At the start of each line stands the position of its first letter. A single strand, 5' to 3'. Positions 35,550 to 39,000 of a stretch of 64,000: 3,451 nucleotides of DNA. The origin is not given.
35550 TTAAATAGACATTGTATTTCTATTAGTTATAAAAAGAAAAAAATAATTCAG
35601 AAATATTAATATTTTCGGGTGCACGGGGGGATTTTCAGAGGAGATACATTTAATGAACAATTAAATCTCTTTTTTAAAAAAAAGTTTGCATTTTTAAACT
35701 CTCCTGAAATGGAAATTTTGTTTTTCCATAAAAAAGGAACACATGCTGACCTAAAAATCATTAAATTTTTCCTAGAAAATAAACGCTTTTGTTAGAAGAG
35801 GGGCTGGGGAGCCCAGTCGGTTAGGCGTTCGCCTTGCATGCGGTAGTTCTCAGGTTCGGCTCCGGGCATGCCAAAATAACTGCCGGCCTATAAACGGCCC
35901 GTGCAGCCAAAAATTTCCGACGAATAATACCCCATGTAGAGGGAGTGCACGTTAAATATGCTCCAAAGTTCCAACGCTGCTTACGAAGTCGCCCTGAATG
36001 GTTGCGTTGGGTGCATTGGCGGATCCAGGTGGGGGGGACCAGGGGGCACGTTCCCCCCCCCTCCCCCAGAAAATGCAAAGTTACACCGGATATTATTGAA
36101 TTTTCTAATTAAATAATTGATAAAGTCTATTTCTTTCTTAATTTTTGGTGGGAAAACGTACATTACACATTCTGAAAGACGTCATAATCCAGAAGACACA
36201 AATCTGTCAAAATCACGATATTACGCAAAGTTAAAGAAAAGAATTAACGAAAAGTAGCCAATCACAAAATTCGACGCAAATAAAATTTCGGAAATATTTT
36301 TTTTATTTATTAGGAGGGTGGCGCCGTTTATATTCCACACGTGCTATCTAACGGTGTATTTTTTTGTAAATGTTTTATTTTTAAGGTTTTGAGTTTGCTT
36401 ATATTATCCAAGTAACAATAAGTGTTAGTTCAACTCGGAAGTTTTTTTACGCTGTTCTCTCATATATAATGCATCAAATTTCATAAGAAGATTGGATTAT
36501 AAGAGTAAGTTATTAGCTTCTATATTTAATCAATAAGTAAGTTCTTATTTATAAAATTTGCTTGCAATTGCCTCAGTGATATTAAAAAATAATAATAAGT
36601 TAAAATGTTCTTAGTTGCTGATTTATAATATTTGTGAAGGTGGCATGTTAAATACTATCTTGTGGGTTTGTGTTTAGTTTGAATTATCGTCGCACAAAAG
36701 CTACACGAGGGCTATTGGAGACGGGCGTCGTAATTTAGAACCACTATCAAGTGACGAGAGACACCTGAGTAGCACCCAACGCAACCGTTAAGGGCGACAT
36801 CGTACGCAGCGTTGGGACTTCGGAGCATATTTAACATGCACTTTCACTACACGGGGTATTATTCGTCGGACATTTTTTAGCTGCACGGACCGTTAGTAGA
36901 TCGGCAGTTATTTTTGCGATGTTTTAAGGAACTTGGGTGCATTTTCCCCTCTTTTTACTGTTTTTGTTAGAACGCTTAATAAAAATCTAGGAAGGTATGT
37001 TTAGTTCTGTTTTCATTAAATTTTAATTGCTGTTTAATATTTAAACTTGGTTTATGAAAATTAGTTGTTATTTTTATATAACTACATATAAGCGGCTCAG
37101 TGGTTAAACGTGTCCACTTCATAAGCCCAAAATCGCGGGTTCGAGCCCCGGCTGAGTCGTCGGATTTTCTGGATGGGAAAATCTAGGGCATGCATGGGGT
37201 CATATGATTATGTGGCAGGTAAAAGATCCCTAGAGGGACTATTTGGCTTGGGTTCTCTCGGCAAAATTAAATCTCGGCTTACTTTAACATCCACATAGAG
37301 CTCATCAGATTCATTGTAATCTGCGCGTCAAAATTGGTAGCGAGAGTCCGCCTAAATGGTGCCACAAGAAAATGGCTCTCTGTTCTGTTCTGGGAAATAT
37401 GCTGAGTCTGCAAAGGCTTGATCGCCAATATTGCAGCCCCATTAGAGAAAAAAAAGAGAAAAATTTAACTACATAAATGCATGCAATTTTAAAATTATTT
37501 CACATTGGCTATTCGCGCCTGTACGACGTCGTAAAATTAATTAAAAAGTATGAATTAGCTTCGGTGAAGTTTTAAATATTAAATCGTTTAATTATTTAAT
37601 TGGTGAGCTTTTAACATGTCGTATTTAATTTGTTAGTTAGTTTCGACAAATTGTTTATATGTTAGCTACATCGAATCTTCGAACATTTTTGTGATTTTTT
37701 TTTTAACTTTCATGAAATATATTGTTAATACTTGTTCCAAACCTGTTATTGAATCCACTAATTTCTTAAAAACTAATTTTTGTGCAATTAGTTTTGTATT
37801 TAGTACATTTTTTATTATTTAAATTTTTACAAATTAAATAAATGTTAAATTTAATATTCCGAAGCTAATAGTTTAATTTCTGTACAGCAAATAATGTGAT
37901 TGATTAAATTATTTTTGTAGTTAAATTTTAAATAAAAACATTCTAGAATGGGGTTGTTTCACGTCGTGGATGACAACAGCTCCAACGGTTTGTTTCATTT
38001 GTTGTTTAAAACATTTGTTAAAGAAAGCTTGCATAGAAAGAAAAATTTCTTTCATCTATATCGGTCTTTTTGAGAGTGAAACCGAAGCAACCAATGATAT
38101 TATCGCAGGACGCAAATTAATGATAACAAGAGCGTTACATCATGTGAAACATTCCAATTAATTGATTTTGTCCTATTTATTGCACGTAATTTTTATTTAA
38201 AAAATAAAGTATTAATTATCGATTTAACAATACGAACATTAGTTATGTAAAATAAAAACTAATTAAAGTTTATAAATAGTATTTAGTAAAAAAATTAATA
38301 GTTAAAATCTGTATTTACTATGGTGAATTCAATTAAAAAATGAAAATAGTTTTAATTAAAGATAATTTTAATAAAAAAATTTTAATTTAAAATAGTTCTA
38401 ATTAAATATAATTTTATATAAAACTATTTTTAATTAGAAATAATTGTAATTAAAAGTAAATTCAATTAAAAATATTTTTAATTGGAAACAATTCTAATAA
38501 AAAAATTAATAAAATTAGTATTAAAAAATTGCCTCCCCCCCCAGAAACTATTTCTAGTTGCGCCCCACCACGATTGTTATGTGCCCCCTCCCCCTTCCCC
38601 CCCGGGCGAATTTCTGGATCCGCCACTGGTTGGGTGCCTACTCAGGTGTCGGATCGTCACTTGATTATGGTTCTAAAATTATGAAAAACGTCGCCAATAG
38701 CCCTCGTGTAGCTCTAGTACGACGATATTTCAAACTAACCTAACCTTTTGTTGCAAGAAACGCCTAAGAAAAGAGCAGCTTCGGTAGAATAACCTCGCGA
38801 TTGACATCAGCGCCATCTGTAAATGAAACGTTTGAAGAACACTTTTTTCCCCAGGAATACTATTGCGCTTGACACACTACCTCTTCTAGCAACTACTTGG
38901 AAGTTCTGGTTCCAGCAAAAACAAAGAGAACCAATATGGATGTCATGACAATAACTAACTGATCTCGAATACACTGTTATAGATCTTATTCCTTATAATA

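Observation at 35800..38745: Nested insertion: hAT-like element (8-bp TSD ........) inside a SINE, itself hosting two further SINEs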

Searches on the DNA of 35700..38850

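Call 49: search_rna_families(source=window, start=35700, end=38850, threshold=evalue, max_evalue=1)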
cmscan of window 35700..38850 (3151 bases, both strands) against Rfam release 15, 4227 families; matches with E-value up to 1: 0.
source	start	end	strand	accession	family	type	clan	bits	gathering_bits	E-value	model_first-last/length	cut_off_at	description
